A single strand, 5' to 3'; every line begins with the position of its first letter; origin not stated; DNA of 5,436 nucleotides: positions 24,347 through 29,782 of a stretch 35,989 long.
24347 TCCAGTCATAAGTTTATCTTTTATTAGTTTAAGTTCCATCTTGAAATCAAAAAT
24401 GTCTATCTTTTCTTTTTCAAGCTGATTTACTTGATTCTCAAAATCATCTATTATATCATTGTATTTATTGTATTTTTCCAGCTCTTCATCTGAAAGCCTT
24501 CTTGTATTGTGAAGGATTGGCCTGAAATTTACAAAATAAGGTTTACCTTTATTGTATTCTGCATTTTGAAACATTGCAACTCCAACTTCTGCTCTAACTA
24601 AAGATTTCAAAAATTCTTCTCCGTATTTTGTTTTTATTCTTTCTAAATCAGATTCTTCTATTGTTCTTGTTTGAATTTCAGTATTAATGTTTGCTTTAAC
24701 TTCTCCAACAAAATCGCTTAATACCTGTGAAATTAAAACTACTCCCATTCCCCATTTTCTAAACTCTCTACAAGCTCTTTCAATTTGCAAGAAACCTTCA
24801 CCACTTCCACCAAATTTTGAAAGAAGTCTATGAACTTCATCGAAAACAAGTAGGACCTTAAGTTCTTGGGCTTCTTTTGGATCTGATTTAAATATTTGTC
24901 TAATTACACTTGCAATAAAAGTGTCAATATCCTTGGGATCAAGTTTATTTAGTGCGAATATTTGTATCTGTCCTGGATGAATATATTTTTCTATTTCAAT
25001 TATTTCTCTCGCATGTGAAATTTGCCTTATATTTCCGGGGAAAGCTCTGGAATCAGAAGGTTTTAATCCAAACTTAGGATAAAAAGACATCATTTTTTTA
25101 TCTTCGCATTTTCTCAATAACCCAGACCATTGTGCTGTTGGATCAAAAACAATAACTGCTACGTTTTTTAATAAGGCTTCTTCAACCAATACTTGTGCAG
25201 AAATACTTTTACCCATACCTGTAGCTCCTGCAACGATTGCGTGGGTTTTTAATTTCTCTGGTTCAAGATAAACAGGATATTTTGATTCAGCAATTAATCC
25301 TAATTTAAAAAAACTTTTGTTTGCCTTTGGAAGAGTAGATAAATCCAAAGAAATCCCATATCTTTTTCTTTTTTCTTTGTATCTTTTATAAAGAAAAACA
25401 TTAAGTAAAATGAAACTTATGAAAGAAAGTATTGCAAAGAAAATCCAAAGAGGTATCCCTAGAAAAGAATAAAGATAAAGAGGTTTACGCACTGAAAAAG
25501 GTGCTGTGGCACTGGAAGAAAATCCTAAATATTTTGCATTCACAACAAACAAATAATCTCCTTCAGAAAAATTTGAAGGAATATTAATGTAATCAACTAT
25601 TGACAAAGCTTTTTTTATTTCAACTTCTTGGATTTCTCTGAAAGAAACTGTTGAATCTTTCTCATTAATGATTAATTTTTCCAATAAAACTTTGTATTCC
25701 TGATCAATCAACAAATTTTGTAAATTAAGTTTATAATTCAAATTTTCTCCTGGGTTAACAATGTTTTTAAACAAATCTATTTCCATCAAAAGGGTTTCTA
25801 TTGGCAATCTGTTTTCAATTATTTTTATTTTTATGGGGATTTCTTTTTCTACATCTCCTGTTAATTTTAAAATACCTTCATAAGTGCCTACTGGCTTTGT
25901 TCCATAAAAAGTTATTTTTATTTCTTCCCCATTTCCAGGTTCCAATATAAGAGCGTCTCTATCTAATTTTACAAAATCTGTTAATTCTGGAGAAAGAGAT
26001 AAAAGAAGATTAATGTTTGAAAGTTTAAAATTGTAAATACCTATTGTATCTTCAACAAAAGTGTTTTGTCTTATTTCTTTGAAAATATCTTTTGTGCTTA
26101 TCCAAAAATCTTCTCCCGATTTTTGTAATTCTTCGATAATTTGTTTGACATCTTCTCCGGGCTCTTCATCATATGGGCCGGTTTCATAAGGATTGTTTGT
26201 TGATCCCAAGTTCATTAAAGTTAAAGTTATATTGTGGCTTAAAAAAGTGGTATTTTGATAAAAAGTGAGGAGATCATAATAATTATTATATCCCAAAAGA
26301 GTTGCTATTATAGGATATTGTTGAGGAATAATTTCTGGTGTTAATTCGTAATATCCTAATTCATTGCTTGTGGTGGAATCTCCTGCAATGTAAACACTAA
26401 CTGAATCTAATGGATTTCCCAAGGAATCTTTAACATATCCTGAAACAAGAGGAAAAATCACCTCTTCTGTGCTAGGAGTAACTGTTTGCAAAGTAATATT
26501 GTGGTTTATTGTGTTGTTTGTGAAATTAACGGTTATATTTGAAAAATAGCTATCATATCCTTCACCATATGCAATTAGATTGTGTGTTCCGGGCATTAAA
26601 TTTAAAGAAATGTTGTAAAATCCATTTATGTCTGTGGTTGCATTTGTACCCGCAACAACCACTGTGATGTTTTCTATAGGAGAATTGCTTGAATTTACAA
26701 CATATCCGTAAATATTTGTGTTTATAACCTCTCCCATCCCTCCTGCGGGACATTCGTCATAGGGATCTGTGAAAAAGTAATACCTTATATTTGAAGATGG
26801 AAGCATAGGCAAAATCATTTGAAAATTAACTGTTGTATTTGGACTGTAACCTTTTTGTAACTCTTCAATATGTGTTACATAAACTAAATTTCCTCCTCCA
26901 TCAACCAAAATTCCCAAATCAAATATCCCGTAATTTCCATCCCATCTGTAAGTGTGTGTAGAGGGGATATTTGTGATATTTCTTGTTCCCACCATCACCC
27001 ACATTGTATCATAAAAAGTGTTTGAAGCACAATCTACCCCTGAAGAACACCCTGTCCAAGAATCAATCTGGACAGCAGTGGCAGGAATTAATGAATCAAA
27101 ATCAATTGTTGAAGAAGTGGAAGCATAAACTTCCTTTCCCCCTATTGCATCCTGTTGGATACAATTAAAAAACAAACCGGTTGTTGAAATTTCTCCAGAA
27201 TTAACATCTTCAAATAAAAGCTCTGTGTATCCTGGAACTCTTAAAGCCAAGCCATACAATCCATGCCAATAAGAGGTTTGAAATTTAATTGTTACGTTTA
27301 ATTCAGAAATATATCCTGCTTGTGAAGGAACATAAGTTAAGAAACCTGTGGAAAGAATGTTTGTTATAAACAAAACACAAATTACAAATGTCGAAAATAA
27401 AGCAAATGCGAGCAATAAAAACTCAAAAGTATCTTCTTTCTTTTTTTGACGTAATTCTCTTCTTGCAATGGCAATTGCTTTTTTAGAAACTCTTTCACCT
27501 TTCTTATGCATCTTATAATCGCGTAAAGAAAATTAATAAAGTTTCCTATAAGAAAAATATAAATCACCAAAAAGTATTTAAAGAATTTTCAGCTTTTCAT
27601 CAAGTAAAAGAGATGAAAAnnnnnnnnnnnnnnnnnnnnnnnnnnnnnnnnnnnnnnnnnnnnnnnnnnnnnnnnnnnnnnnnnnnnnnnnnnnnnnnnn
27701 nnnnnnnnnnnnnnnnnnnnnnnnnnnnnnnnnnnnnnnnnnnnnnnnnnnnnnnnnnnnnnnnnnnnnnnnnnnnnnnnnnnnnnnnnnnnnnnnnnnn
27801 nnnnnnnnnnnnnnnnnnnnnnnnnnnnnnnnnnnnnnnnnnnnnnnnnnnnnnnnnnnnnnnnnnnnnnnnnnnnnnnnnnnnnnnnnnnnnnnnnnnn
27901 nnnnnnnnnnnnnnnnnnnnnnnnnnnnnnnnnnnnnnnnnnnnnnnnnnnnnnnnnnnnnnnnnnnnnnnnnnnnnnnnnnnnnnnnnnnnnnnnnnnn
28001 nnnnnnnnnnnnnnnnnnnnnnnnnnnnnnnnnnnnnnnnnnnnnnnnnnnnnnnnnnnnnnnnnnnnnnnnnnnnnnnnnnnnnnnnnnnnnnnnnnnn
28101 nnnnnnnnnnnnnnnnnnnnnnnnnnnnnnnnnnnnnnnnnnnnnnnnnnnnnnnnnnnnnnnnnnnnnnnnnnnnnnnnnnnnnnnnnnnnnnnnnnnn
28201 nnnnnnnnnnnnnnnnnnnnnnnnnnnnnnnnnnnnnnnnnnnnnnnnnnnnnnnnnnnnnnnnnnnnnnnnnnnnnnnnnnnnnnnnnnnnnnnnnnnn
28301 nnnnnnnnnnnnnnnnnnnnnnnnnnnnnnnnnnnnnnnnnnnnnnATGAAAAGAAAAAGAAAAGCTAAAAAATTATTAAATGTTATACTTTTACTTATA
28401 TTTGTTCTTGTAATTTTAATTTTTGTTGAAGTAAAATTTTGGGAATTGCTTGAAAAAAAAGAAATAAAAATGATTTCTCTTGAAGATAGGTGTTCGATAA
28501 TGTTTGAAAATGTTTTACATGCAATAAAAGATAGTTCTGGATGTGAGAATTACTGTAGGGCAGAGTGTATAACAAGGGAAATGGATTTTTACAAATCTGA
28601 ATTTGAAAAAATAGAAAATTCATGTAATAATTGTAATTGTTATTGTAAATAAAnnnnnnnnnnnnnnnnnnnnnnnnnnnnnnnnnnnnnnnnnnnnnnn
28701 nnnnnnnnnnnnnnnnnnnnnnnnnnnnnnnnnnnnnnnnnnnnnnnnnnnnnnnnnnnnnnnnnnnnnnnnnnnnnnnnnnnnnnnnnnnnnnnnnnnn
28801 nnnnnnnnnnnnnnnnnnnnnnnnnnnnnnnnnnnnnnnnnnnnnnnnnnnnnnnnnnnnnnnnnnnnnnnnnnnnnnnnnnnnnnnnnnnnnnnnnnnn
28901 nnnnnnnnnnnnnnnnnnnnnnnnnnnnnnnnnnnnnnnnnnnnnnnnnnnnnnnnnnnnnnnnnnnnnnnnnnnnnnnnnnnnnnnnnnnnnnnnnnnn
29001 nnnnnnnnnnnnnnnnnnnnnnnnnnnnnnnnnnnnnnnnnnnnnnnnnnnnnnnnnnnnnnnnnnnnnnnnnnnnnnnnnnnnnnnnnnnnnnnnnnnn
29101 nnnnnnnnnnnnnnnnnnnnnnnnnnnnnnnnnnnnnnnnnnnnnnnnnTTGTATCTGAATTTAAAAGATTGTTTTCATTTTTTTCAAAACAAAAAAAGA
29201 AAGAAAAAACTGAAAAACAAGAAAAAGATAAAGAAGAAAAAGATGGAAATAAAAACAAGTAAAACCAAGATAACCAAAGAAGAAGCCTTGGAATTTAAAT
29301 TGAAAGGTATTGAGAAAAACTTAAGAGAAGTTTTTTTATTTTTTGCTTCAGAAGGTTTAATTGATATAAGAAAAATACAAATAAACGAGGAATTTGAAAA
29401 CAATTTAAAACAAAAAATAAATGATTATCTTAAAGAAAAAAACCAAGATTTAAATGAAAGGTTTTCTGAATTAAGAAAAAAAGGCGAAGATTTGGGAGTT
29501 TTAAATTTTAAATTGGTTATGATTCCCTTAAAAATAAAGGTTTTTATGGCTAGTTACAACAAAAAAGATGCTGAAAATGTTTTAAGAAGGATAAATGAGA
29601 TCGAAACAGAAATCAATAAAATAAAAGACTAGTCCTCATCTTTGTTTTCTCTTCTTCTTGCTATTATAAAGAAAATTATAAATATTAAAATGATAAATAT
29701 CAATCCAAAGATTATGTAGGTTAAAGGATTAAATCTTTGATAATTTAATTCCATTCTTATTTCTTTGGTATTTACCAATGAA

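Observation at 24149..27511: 1120-aa N-in/C-in protein fusing a 625-aa ectodomain to a cytoplasmic HerA/FtsK-class ATPase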

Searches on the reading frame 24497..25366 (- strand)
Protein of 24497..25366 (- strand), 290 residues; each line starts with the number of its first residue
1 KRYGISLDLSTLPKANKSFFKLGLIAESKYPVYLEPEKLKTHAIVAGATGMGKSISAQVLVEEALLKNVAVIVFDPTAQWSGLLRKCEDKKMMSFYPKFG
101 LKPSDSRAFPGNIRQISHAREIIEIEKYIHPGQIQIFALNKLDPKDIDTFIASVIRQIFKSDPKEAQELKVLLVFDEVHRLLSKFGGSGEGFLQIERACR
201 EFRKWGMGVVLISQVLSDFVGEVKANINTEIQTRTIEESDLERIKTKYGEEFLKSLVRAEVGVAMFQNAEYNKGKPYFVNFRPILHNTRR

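Call 73: search_protein_representatives(protein=window:24497-25366:-)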
Query: 290 residues. Proteins with E-value up to 0.001 (for the whole library): 1404; up to 1e-10: 507; up to 1e-30: 341. The best 150 are listed.
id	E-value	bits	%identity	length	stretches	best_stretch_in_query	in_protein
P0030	4.4e-148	508.4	79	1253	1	1-290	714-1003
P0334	3.2e-136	469.6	72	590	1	2-290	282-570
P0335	5.0e-131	452.5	76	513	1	34-290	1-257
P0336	6.6e-131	452.1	70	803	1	1-290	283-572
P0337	1.5e-129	447.7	67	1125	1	1-290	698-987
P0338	1.7e-122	424.6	63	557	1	1-290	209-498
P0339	1.6e-121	421.4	64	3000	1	1-289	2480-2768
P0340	3.7e-119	413.6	63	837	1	1-290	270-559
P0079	5.7e-119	413.0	63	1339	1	1-290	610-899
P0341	1.9e-118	411.3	64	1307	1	1-290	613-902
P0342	4.6e-117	406.7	63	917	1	2-290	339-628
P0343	4.7e-117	406.7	62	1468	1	1-290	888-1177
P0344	1.1e-116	405.5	61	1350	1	1-290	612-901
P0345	3.9e-116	403.7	63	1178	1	1-290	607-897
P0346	1.7e-114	398.3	61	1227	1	1-290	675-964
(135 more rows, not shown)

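Call 100: find_encoding_contigs(protein=P0339, flank=8000, max_places=1)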
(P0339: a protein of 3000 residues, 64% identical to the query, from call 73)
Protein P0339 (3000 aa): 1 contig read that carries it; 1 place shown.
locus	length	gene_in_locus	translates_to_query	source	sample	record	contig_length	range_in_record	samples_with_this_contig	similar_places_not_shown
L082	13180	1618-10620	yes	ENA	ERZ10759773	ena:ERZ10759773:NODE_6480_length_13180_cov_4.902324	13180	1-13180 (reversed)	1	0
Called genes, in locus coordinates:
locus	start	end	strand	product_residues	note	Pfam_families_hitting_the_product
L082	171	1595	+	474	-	-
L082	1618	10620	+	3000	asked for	PF01935:DUF87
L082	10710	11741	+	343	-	-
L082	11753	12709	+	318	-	-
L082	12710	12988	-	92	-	PF00736:EF1_GNE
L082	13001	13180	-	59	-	?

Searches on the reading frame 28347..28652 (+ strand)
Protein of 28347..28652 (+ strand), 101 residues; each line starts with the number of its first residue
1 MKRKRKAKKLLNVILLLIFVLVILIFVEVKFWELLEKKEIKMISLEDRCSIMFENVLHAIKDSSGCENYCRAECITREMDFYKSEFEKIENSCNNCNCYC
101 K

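Call 10: search_protein_families(library=pfam, proteins=[window:28347-28652:+], max_evalue=0.1)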
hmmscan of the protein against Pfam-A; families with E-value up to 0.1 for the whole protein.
window:28347-28652:+ (101 aa): 2 families
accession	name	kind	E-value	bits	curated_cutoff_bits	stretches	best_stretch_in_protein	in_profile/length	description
PF24677.1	DUF7657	-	0.0042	16.3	26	1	4-53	340-387/401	Domain of unknown function (DUF7657)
PF24488.1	DUF7584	-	0.036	14.4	27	1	35-95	16-75/109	Domain of unknown function (DUF7584)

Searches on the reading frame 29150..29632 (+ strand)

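Call 10: search_protein_families(library=pfam, proteins=[window:29150-29632:+], max_evalue=0.1)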
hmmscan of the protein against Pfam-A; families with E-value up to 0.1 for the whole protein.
window:29150-29632:+ (160 aa): 2 families
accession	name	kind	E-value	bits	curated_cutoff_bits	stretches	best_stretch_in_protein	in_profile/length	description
PF21097.3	SR_plectin_7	-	0.067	14.1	27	1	76-157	17-96/116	Spectrin repeat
PF17522.7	DUF5446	-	0.085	13.4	26.2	0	81-115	23-57/72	Family of unknown function (DUF5446)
